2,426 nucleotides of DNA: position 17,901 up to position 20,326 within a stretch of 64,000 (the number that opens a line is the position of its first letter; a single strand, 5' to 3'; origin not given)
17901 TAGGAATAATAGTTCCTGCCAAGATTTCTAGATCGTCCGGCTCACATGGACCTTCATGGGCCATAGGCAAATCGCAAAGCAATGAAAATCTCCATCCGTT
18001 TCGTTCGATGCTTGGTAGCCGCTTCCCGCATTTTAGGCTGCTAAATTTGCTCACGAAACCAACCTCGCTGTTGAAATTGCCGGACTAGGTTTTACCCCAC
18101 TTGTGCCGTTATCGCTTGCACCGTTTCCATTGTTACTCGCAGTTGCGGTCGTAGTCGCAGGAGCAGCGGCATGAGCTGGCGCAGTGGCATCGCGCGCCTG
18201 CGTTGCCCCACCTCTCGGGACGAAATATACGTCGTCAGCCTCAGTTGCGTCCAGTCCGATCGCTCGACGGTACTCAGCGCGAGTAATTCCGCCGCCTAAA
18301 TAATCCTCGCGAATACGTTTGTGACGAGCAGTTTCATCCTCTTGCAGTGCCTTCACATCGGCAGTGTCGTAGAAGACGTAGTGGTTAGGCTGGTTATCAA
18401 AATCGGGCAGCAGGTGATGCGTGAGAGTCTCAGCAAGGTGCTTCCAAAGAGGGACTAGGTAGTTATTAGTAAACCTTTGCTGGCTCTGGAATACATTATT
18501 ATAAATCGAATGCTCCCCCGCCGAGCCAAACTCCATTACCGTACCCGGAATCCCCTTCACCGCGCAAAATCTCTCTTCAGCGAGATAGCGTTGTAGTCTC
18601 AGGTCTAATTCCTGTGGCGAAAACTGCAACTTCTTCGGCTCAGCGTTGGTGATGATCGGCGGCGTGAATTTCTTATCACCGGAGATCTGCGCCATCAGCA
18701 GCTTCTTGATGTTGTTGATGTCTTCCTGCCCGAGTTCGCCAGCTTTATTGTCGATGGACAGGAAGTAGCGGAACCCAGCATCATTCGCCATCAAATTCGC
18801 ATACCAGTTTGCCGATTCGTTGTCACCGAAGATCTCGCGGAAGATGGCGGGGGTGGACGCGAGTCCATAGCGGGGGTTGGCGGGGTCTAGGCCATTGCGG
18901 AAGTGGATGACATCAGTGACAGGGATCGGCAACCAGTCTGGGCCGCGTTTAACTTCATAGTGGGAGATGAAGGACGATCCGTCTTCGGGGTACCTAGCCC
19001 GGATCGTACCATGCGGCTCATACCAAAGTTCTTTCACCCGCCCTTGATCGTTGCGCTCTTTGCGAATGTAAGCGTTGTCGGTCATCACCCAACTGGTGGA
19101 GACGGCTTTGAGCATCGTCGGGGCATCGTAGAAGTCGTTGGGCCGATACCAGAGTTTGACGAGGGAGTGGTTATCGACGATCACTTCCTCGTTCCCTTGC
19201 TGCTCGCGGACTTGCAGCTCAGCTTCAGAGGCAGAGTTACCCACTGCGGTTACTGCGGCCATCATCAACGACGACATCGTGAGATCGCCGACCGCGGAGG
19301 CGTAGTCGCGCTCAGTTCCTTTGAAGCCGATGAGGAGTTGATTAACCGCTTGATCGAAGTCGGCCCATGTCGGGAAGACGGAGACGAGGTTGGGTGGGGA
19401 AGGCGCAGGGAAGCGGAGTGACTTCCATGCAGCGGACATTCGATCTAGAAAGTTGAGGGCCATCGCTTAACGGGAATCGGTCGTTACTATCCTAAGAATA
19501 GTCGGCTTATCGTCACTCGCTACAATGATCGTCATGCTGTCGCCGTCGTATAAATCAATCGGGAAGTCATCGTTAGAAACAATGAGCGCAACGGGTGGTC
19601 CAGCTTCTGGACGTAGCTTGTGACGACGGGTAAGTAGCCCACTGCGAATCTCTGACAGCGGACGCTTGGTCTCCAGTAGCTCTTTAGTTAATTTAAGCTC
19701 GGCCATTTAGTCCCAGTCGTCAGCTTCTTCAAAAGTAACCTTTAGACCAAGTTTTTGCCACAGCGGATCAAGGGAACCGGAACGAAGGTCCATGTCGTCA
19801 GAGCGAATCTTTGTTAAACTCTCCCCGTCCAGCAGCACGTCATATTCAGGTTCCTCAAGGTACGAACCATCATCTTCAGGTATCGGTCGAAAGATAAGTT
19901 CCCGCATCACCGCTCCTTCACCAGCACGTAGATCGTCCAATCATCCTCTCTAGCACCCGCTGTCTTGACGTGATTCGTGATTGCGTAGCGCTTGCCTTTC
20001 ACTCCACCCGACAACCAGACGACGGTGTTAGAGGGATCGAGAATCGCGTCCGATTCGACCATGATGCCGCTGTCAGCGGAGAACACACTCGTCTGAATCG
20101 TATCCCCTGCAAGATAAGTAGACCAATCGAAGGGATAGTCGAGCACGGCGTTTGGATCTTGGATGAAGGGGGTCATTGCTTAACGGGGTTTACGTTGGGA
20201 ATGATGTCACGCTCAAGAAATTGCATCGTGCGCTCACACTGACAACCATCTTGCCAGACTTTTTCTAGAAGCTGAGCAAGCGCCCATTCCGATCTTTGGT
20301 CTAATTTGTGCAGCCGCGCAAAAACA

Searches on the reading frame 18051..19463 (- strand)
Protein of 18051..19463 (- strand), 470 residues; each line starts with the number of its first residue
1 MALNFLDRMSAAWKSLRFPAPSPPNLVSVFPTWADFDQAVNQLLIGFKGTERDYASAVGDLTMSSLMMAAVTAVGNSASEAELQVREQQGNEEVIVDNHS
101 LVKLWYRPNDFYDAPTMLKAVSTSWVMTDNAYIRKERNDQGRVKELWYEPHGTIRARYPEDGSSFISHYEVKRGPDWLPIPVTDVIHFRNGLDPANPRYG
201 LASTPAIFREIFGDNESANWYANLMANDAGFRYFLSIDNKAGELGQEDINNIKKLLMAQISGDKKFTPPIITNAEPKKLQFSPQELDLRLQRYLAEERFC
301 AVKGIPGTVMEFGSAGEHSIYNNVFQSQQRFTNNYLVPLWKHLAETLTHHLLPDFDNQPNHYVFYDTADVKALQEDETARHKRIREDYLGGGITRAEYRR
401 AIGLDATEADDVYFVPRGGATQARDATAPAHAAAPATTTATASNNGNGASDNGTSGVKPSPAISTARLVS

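Call 11: search_protein_families(library=phrogs, proteins=[window:18051-19463:-], max_evalue=0.001)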
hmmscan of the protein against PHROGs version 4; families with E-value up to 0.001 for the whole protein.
window:18051-19463:- (470 aa): 3 families
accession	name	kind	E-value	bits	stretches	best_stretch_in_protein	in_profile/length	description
phrog_2662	-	head and packaging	5.1e-41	142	1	65-446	68-445/717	portal protein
phrog_12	-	head and packaging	1.8e-37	130.7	1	68-455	97-467/646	portal protein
phrog_5929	-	head and packaging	1.8e-05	25.1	1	274-416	58-196/228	portal protein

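Call 12: search_protein_families(library=pfam, proteins=[window:18051-19463:-], max_evalue=0.001)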
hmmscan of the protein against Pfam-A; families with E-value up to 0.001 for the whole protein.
window:18051-19463:- (470 aa): 1 family
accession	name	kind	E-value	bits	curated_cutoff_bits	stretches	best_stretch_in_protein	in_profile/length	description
PF04860.17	Phage_portal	-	2.4e-36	126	39.1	1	68-402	4-320/321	Phage portal protein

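Call 25: search_dna_similar(query=window:18051-19463:-, collection=phages, mode=protein, max_rows=12)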
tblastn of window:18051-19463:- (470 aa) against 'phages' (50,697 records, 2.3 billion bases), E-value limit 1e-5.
Records with a match: 33; places in all: 33; records where one place covers at least 80% of the query: 1.
Best place of each record, by identity: <60% 33.
By first word of the organism name: Mycobacterium 17; Sinorhizobium 2; Caudoviricetes 2; Geobacillus 2; Arthrobacter 2; Microcystis 1; Bacteriophage 1; Synechococcus 1; Bacillus 1; Parageobacillus 1; and 3 more.
By host as written in the record: Mycobacterium smegmatis mc2 155 10; - 7; Mycolicibacterium smegmatis 3; Sinorhizobium meliloti NRRL L-50 2; Geobacillus kaustophilus ATCC 8005 2; Arthrobacter globiformis B-2979 2; Microcystis sp. 1; Synechococcus elongatus PCC 7942 = FACHB-805 1; and 5 more.
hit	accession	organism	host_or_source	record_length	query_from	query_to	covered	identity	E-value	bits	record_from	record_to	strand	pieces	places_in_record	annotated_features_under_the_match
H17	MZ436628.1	Microcystis phage Mwe-Yong1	Microcystis sp.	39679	47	416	79%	33.8%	1e-51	193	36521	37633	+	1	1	portal protein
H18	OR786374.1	Sinorhizobium phage StopSmel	Sinorhizobium meliloti NRRL L-50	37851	47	416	79%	32.3%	1e-50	191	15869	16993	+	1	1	portal protein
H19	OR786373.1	Sinorhizobium phage Aussie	Sinorhizobium meliloti NRRL L-50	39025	40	416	80%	31.1%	5e-47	180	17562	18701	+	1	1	portal protein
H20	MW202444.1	Bacteriophage sp.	Manatee Spring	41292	67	404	72%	32.8%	1e-40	161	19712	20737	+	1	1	portal protein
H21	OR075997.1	Synechococcus phage Sc-Yong805-2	Synechococcus elongatus PCC 7942 = ...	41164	53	415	77%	24.0%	2e-19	98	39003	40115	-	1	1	portal protein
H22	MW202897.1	Caudoviricetes sp.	Manatee Spring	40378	64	418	76%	23.1%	6e-12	74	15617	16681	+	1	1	portal protein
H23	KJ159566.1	Geobacillus phage GBK2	Geobacillus kaustophilus ATCC 8005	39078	84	416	71%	24.3%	6e-16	87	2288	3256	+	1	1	portal protein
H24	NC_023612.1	Geobacillus phage GBK2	Geobacillus kaustophilus ATCC 8005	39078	84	416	71%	24.3%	6e-16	87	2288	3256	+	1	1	portal protein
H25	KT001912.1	Bacillus phage Silence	Bacillus megaterium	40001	50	405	76%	22.4%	9e-14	80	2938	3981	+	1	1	portal protein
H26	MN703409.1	Arthrobacter phage LittleTokyo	Arthrobacter globiformis B-2979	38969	99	416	68%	25.0%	3e-6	56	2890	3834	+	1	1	5: portal protein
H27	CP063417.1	Parageobacillus phage JGon-2020a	Parageobacillus thermoglucosidasius 23.6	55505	83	416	71%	23.7%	6e-19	96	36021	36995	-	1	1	record has no annotation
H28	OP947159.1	Desulfofustis phage LS06-2018-MD02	-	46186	50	405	76%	21.2%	3e-6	56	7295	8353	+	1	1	portal protein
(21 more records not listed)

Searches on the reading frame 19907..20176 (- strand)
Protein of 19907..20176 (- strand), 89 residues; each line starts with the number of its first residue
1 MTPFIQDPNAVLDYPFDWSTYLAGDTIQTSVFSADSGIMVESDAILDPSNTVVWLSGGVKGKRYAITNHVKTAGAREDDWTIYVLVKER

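Call 54: search_protein_families(library=pfam, proteins=[window:19907-20176:-], max_evalue=0.01)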
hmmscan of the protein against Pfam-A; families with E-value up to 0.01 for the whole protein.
window:19907-20176:- (89 aa): 1 family
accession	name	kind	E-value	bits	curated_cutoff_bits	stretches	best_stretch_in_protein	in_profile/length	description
PF23148.1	Gp77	-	4.3e-22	78.9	27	1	6-84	1-83/84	Podophage GP4 fiber-tail adaptor protein gp77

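Call 60: search_solved_structures(query=window:19907-20176:-, max_evalue=1, show_alignments=1)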
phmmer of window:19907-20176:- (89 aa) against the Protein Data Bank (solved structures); distinct sequences matched with E-value up to 1: 2.
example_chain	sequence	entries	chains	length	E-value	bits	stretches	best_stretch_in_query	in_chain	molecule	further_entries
8jou_D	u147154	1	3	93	0.00019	25.1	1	10-78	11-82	Virion-associated phage protein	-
2vtu_J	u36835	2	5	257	0.13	16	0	51-86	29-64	MS2 COAT PROTEIN | COAT PROTEIN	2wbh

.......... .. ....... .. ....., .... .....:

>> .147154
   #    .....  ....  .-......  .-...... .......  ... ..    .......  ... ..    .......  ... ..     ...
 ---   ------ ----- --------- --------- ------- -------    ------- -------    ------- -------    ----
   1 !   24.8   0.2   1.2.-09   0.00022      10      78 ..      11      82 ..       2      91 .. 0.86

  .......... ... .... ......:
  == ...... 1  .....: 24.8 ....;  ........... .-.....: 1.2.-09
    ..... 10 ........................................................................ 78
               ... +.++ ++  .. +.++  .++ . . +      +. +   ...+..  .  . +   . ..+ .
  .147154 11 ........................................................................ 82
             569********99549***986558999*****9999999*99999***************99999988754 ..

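Call 64: search_dna_similar(query=window:19907-20176:-, collection=phages, mode=protein, max_evalue=0.001, max_rows=30)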
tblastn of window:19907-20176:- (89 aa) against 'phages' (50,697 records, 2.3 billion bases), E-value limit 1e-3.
Records with a match: 77; places in all: 77; records where one place covers at least 80% of the query: 77.
Best place of each record, by identity: <60% 77.
By first word of the organism name: Mycobacterium 55; Gordonia 9; Rhodococcus 5; Microcystis 4; Sphingobium 2; Phage 1; Roseobacter 1.
By host as written in the record: Mycobacterium smegmatis mc2 155 31; Mycobacterium smegmatis mc#155 14; Gordonia terrae 3612 9; Rhodococcus equi NRRL B-16538 3; Microcystis aeruginosa 3; Mycobacterium smegamtis mc2 155 2; Rhodococcus equi 2; Mycobacterium tuberculosis mc2 7000 2; and 9 more.
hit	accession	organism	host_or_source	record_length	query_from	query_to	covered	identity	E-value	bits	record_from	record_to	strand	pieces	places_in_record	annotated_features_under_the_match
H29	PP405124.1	Mycobacterium phage Bazzle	Mycobacterium smegmatis mc#155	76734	1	89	100%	46.7%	5e-14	71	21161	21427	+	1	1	22: hypothetical protein | 21: hypothetical protein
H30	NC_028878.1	Mycobacterium phage Archie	Mycobacterium smegmatis mc2 155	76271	1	89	100%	46.7%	6e-14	71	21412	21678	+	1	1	hypothetical protein | minor tail protein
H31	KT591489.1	Mycobacterium phage Archie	Mycobacterium smegmatis mc2 155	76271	1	89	100%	46.7%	6e-14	71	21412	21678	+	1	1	hypothetical protein (x2)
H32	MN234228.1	Mycobacterium phage Tourach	Mycobacterium smegmatis mc2 155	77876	1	89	100%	46.7%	6e-14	71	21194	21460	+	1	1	22: hypothetical protein | 21: hypothetical protein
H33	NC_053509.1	Mycobacterium phage Tourach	Mycobacterium smegmatis mc2 155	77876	1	89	100%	46.7%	6e-14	71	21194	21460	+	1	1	22: hypothetical protein | 21: minor tail protein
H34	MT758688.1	Mycobacterium phage CELFI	Mycobacterium smegmatis mc2 155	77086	1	89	100%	46.7%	6e-14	71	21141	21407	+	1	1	hypothetical protein | minor tail protein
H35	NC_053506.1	Mycobacterium phage CELFI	Mycobacterium smegmatis mc2 155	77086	1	89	100%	46.7%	6e-14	71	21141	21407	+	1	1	hypothetical protein | minor tail protein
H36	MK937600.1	Mycobacterium phage Wigglewiggle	Mycobacterium smegmatis mc2 155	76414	1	89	100%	45.6%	1e-13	70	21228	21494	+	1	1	22: hypothetical protein | 21: minor tail protein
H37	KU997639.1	Mycobacterium phage Loadrie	Mycobacterium smegmatis mc2 155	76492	1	89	100%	45.6%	1e-13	70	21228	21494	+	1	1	22: hypothetical protein | 21: hypothetical protein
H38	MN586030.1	Mycobacterium phage BobsGarage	Mycobacterium smegmatis mc#155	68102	1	89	100%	45.6%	1e-13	70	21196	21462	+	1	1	22: hypothetical protein | 21: hypothetical protein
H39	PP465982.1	Mycobacterium phage MS810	Mycolicibacterium smegmatis MC2 155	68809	1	89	100%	45.6%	1e-13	70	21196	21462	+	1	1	hypothetical protein | minor tail protein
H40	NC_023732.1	Mycobacterium phage Rumpelstiltskin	Mycobacterium smegmatis mc2 155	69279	1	89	100%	45.6%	1e-13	70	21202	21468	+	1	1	22: hypothetical protein | 21: minor tail protein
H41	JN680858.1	Mycobacterium phage Rumpelstiltskin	Mycobacterium smegmatis mc2 155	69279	1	89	100%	45.6%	1e-13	70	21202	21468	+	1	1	22: hypothetical protein | 21: hypothetical protein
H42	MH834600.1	Mycobacterium phage BigCheese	Mycobacterium smegmatis mc2 155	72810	1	89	100%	45.6%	1e-13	70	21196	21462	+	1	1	22: hypothetical protein | 21: hypothetical protein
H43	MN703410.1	Mycobacterium phage Itos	Mycobacterium smegmatis mc2 155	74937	1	89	100%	45.6%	1e-13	70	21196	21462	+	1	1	22: hypothetical protein | 21: hypothetical protein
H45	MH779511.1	Mycobacterium phage LilDestine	Mycobacterium smegmatis mc2 155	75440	1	89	100%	45.6%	1e-13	70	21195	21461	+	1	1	22: minor tail protein | 21: minor tail protein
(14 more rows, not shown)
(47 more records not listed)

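Call 66: get_annotated_region(hit=H45, flank=9000)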
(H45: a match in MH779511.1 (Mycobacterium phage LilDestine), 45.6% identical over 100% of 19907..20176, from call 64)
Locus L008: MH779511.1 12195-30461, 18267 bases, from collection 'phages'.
description: Mycobacterium phage LilDestine, complete genome.
organism: Mycobacterium phage LilDestine (NCBI taxid 2315542)
taxonomy: Viruses; Duplodnaviria; Heunggongvirae; Uroviricota; Caudoviricetes; Vilmaviridae; Lclasvirinae; Faithunavirus
host: Mycobacterium smegmatis mc2 155; source: -; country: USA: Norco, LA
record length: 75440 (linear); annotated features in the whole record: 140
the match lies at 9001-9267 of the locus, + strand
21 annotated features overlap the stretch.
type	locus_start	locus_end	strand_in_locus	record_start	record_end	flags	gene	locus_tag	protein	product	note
CDS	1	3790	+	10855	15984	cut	16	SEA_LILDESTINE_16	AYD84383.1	tape measure protein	-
CDS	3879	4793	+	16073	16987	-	17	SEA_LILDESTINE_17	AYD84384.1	minor tail protein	-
CDS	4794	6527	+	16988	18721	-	18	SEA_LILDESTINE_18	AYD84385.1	minor tail protein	-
CDS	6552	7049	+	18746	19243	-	19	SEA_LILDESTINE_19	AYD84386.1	minor tail protein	-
CDS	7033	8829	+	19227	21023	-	20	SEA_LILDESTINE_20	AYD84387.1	minor tail protein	-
CDS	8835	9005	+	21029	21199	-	21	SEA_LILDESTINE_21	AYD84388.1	minor tail protein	-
CDS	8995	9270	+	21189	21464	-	22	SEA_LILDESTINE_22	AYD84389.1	minor tail protein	-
CDS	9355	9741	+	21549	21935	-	23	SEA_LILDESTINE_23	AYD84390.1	hypothetical protein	-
CDS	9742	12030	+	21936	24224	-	24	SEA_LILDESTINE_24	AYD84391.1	minor tail protein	-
CDS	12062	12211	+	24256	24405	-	25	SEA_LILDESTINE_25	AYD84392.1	hypothetical protein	-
CDS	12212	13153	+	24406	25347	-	26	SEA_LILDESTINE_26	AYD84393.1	hypothetical protein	-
CDS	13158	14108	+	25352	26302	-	27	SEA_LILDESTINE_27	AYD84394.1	lysin A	-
CDS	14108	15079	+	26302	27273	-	28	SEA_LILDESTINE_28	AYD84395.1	lysin B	-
CDS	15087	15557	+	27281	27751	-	29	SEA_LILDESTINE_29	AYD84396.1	hypothetical protein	-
CDS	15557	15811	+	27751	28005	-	30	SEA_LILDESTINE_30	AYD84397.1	hypothetical protein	-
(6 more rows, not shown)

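Call 84: search_protein_families(library=phrogs, proteins=[window:19907-20176:-], max_evalue=0.01)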
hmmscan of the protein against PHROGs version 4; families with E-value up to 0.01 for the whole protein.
window:19907-20176:- (89 aa): 1 family
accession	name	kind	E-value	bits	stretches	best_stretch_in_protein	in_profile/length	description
phrog_4137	-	unknown function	6.5e-14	52.9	1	4-88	262-348/349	-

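Call 95: search_dna_similar(query=window:19907-20176:-, collection=phages, mode=protein, max_evalue=0.001, max_rows=60, rows=spread)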
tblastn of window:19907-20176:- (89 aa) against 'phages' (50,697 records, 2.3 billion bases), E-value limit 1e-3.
Records with a match: 77; places in all: 77; records where one place covers at least 80% of the query: 77.
Best place of each record, by identity: <60% 77.
By first word of the organism name: Mycobacterium 55; Gordonia 9; Rhodococcus 5; Microcystis 4; Sphingobium 2; Phage 1; Roseobacter 1.
By host as written in the record: Mycobacterium smegmatis mc2 155 31; Mycobacterium smegmatis mc#155 14; Gordonia terrae 3612 9; Rhodococcus equi NRRL B-16538 3; Microcystis aeruginosa 3; Mycobacterium smegamtis mc2 155 2; Rhodococcus equi 2; Mycobacterium tuberculosis mc2 7000 2; and 9 more.
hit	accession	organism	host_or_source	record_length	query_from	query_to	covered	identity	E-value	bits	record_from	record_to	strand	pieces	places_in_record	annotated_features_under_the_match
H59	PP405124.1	Mycobacterium phage Bazzle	Mycobacterium smegmatis mc#155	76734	1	89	100%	46.7%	5e-14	71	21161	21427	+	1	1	22: hypothetical protein | 21: hypothetical protein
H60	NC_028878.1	Mycobacterium phage Archie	Mycobacterium smegmatis mc2 155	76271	1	89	100%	46.7%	6e-14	71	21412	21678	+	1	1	hypothetical protein | minor tail protein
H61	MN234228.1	Mycobacterium phage Tourach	Mycobacterium smegmatis mc2 155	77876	1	89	100%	46.7%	6e-14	71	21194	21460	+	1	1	22: hypothetical protein | 21: hypothetical protein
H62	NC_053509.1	Mycobacterium phage Tourach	Mycobacterium smegmatis mc2 155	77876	1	89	100%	46.7%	6e-14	71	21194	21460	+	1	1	22: hypothetical protein | 21: minor tail protein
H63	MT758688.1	Mycobacterium phage CELFI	Mycobacterium smegmatis mc2 155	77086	1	89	100%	46.7%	6e-14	71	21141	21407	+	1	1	hypothetical protein | minor tail protein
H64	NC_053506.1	Mycobacterium phage CELFI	Mycobacterium smegmatis mc2 155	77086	1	89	100%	46.7%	6e-14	71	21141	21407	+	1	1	hypothetical protein | minor tail protein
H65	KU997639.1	Mycobacterium phage Loadrie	Mycobacterium smegmatis mc2 155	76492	1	89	100%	45.6%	1e-13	70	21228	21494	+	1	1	22: hypothetical protein | 21: hypothetical protein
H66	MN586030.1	Mycobacterium phage BobsGarage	Mycobacterium smegmatis mc#155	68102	1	89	100%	45.6%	1e-13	70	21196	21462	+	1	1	22: hypothetical protein | 21: hypothetical protein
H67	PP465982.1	Mycobacterium phage MS810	Mycolicibacterium smegmatis MC2 155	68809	1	89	100%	45.6%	1e-13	70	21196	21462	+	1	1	hypothetical protein | minor tail protein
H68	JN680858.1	Mycobacterium phage Rumpelstiltskin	Mycobacterium smegmatis mc2 155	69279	1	89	100%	45.6%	1e-13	70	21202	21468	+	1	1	22: hypothetical protein | 21: hypothetical protein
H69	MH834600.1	Mycobacterium phage BigCheese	Mycobacterium smegmatis mc2 155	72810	1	89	100%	45.6%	1e-13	70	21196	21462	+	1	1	22: hypothetical protein | 21: hypothetical protein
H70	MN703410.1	Mycobacterium phage Itos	Mycobacterium smegmatis mc2 155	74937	1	89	100%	45.6%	1e-13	70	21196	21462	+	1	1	22: hypothetical protein | 21: hypothetical protein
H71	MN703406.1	Mycobacterium phage Gabriela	Mycobacterium smegmatis mc2 155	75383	1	89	100%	45.6%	1e-13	70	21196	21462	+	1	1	22: hypothetical protein | 21: hypothetical protein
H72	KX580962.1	Mycobacterium phage Wilder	Mycobacterium smegmatis mc#155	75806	1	89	100%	45.6%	1e-13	70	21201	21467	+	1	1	minor tail protein (x2)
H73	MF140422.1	Mycobacterium phage Nicholasp3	Mycobacterium smegmatis mc2 155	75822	1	89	100%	45.6%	1e-13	70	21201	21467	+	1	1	22: minor tail protein | 21: minor tail protein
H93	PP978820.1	Rhodococcus phage Madraxi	Rhodococcus equi NRRL B-16538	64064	4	89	97%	43.7%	8e-16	76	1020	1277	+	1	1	2: hypothetical protein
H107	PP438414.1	Microcystis phage Mae-JY22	Microcystis aeruginosa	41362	3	89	98%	40.0%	3e-12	66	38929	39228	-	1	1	hypothetical protein (x2)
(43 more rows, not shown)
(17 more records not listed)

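Call 96: get_annotated_region(hit=H107, flank=8000)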
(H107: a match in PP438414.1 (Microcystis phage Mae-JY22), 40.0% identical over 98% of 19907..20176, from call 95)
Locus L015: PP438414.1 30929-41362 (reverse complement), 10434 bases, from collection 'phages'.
description: Microcystis phage Mae-JY22, complete genome.
organism: Microcystis phage Mae-JY22 (NCBI taxid 3128138)
taxonomy: Viruses; Duplodnaviria; Heunggongvirae; Uroviricota; Caudoviricetes
host: Microcystis aeruginosa; source: China; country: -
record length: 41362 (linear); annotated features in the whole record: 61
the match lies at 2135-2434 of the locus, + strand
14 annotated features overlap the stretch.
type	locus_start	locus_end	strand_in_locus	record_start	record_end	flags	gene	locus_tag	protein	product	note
CDS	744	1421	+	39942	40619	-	-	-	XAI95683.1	hypothetical protein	-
CDS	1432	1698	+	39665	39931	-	-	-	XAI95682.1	hypothetical protein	-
CDS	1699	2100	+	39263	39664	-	-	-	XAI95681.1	hypothetical protein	-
CDS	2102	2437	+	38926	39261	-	-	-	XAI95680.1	hypothetical protein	-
CDS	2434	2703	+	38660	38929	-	-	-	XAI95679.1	hypothetical protein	-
CDS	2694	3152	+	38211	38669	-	-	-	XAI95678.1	hypothetical protein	-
CDS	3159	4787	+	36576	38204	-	-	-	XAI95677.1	hypothetical protein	-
CDS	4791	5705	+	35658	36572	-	-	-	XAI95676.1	hypothetical protein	-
CDS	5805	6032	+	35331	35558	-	-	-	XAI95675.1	hypothetical protein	-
CDS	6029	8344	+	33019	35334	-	-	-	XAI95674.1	hypothetical protein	-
CDS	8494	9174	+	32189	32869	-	-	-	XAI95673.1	hypothetical protein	-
CDS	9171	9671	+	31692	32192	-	-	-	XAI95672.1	hypothetical protein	-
CDS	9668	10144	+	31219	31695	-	-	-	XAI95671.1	hypothetical protein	-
CDS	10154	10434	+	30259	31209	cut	-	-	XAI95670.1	hypothetical protein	-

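Call 97: get_annotated_region(hit=H93, flank=8000)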
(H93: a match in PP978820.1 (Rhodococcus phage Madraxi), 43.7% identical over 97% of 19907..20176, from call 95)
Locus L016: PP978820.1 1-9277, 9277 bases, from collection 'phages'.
description: Rhodococcus phage Madraxi, complete genome.
organism: Rhodococcus phage Madraxi (NCBI taxid 3229452)
taxonomy: Viruses
host: Rhodococcus equi NRRL B-16538; source: soil; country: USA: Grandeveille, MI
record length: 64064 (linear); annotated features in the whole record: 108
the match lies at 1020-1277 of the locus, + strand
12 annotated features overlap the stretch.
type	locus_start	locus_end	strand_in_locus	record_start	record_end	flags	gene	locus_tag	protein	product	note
CDS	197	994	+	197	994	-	1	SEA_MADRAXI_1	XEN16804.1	thymidylate synthase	-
CDS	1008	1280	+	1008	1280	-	2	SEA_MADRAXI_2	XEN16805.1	hypothetical protein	-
CDS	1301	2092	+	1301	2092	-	3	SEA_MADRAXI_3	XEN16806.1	minor tail protein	-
CDS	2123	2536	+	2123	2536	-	4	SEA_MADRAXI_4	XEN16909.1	hypothetical protein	-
CDS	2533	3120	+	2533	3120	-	5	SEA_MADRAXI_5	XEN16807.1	minor tail protein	-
CDS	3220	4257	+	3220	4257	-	6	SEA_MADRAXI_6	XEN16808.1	minor tail protein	-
CDS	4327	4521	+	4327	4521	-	7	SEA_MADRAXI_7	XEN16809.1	hypothetical protein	-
CDS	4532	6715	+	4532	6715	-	8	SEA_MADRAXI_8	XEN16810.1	hypothetical protein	-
CDS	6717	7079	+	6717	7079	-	9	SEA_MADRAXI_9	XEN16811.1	hypothetical protein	-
CDS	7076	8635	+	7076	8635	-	10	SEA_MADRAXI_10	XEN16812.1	terminase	-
CDS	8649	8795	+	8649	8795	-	11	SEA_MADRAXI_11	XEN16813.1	membrane protein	-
CDS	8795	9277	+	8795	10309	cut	12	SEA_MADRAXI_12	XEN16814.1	portal protein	-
